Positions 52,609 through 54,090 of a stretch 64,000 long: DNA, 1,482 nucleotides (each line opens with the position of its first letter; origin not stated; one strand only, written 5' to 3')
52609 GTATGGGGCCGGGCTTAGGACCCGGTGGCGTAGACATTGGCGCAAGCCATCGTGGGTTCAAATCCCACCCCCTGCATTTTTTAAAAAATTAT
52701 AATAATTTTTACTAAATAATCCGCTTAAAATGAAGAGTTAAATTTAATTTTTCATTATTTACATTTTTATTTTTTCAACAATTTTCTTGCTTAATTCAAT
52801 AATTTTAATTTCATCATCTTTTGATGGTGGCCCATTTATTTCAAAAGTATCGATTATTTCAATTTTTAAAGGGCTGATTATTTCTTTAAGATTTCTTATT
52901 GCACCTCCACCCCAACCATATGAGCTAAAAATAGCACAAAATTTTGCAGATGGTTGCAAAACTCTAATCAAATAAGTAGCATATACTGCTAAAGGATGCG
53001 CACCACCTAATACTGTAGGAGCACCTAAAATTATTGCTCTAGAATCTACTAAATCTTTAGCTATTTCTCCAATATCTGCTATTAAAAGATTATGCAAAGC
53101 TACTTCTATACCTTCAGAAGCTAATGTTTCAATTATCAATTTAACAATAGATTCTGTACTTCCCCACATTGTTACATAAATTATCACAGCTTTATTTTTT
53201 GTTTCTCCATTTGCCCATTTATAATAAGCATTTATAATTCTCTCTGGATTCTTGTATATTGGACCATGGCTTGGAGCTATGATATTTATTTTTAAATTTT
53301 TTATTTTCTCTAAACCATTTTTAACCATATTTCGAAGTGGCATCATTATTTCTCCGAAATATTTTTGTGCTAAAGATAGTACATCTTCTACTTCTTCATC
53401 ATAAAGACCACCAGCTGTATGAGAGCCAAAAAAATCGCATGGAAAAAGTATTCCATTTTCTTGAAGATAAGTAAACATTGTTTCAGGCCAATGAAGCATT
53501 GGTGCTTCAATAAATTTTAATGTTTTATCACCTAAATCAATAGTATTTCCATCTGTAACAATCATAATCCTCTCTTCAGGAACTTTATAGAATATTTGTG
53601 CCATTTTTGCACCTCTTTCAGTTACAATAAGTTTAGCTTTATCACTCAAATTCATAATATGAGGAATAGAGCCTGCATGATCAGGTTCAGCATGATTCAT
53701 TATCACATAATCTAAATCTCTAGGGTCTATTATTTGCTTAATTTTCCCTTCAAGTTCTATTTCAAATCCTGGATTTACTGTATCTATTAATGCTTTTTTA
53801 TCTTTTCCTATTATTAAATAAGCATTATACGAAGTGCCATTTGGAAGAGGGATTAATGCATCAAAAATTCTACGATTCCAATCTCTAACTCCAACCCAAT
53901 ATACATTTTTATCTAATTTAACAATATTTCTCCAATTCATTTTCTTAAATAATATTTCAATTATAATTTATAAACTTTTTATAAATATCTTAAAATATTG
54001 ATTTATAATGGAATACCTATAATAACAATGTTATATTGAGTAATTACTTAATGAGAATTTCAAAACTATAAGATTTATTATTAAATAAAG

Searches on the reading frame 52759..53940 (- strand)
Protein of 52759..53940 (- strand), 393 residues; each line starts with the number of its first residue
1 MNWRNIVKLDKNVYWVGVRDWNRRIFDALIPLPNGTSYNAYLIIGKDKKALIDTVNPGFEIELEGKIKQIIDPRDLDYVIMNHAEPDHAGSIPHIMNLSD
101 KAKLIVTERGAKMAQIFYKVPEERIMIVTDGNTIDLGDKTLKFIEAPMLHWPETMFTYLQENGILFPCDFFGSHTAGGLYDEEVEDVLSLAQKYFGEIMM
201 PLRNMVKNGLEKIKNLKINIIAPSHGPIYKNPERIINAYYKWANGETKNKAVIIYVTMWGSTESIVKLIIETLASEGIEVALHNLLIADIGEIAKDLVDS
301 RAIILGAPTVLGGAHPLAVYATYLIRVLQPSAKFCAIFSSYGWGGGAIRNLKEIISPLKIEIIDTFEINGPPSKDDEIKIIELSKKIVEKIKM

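Call 5: search_protein_families(library=pfam, proteins=[window:52759-53940:-], max_evalue=0.1)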
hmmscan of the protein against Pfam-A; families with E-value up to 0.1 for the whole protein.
window:52759-53940:- (393 aa): 6 families
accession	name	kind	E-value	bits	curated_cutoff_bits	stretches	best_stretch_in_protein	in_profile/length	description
PF19583.5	ODP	-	1.3e-30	107.2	27.2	1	38-226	3-194/194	ODP family beta lactamase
PF00753.33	Lactamase_B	-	8.5e-12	45.9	22.7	1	36-225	4-196/196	Metallo-beta-lactamase superfamily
PF00258.30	Flavodoxin_1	-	3.6e-06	27.6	25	1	253-379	1-138/143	Flavodoxin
PF12706.13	Lactamase_B_2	-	0.00095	19.3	27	1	69-152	24-116/200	Beta-lactamase superfamily domain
PF12724.12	Flavodoxin_5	-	0.0086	16.8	27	1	252-317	1-62/145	Flavodoxin domain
PF13483.12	Lactamase_B_3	-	0.066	13.6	24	0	38-90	7-51/160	Beta-lactamase superfamily domain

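Call 19: find_related_loci(query=window:52759-53940:-, collection=genome_contigs, flank=10000)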
Query window:52759-53940:- (393 aa) in genome_contigs; peptide patterns used: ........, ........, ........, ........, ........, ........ (x = any residue, [..] = any of these).
532 stretches matched a pattern; 396 encode a relative of the query (tblastn E <= 1e-3); the best 80 are kept; 80 distinct loci.
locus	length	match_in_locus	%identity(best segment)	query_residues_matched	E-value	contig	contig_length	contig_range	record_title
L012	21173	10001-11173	70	1-391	0e+0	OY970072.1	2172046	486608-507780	MAG: Candidatus Bathyarchaeota archaeon isolate MFD04408.bin.c.3 genome assembly, chromosome: 1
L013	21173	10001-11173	69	1-391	0e+0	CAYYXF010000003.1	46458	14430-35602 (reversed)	MAG TPA_asm: uncultured Candidatus Bathyarchaeia archaeon isolate binchicken_co33_214 genome assembly, contig: NODE_566_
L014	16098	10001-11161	71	1-387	0e+0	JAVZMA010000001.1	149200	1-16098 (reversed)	MAG: Candidatus Bathyarchaeia archaeon isolate DRTY-6_201907_bins_79 DRTY-6_201907_bins_79_scaffold_1, whole genome shot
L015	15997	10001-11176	70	1-392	0e+0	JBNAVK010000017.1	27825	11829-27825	MAG: Candidatus Bathyarchaeales archaeon isolate Kamch4342-D-MF-036 bin74.fa-17, whole genome shotgun sequence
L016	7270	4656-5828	69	1-391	0e+0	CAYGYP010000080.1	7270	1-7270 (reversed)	MAG TPA_asm: uncultured Candidatus Bathyarchaeia archaeon isolate ERP119294_co3_318 genome assembly, contig: NODE_10028_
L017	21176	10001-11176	69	1-392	0e+0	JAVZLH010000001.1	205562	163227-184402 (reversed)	MAG: Candidatus Bathyarchaeia archaeon isolate DRTY-6_201907_bins_47 DRTY-6_201907_bins_47_scaffold_1, whole genome shot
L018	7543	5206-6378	69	1-391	0e+0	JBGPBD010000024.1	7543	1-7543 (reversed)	MAG: Candidatus Bathyarchaeia archaeon isolate OBJ_0618_130150_113 k141_4364064_length_7543_cov_19.9707, whole genome sh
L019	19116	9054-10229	69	1-392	0e+0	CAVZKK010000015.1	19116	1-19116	MAG: Candidatus Bathyarchaeota archaeon isolate MFD04408.bin.2.81 genome assembly, contig: contig_62581, whole genome sh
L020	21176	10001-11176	68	1-392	0e+0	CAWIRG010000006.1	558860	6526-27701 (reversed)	MAG: Candidatus Bathyarchaeota archaeon isolate MFD04408.bin.2.30 genome assembly, contig: contig_29934, whole genome sh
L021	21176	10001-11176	68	1-392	0e+0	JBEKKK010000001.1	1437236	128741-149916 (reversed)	MAG: Candidatus Bathyarchaeia archaeon isolate SPRUCE 345 SPRUCE_345_1, whole genome shotgun sequence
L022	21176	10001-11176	68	1-392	0e+0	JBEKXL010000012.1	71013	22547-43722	MAG: Candidatus Bathyarchaeia archaeon isolate SPRUCE 650 SPRUCE_650_12, whole genome shotgun sequence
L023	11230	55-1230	69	1-392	0e+0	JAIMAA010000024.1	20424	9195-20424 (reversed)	MAG: Candidatus Bathyarchaeota archaeon isolate HOT.CON.75 Contig25, whole genome shotgun sequence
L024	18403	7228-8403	68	1-392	0e+0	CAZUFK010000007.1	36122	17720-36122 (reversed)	MAG TPA_asm: uncultured Candidatus Bathyarchaeia archaeon isolate binchicken_co91_416 genome assembly, contig: NODE_1187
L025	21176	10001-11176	70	1-392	0e+0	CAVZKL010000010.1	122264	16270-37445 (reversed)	MAG: Candidatus Bathyarchaeota archaeon isolate MFD04408.bin.2.64 genome assembly, contig: contig_24323, whole genome sh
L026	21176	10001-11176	67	1-392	0e+0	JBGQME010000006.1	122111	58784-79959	MAG: Candidatus Bathyarchaeia archaeon isolate OBJ2_061818_150_25 k141_1660630_length_122111_cov_27.0087, whole genome s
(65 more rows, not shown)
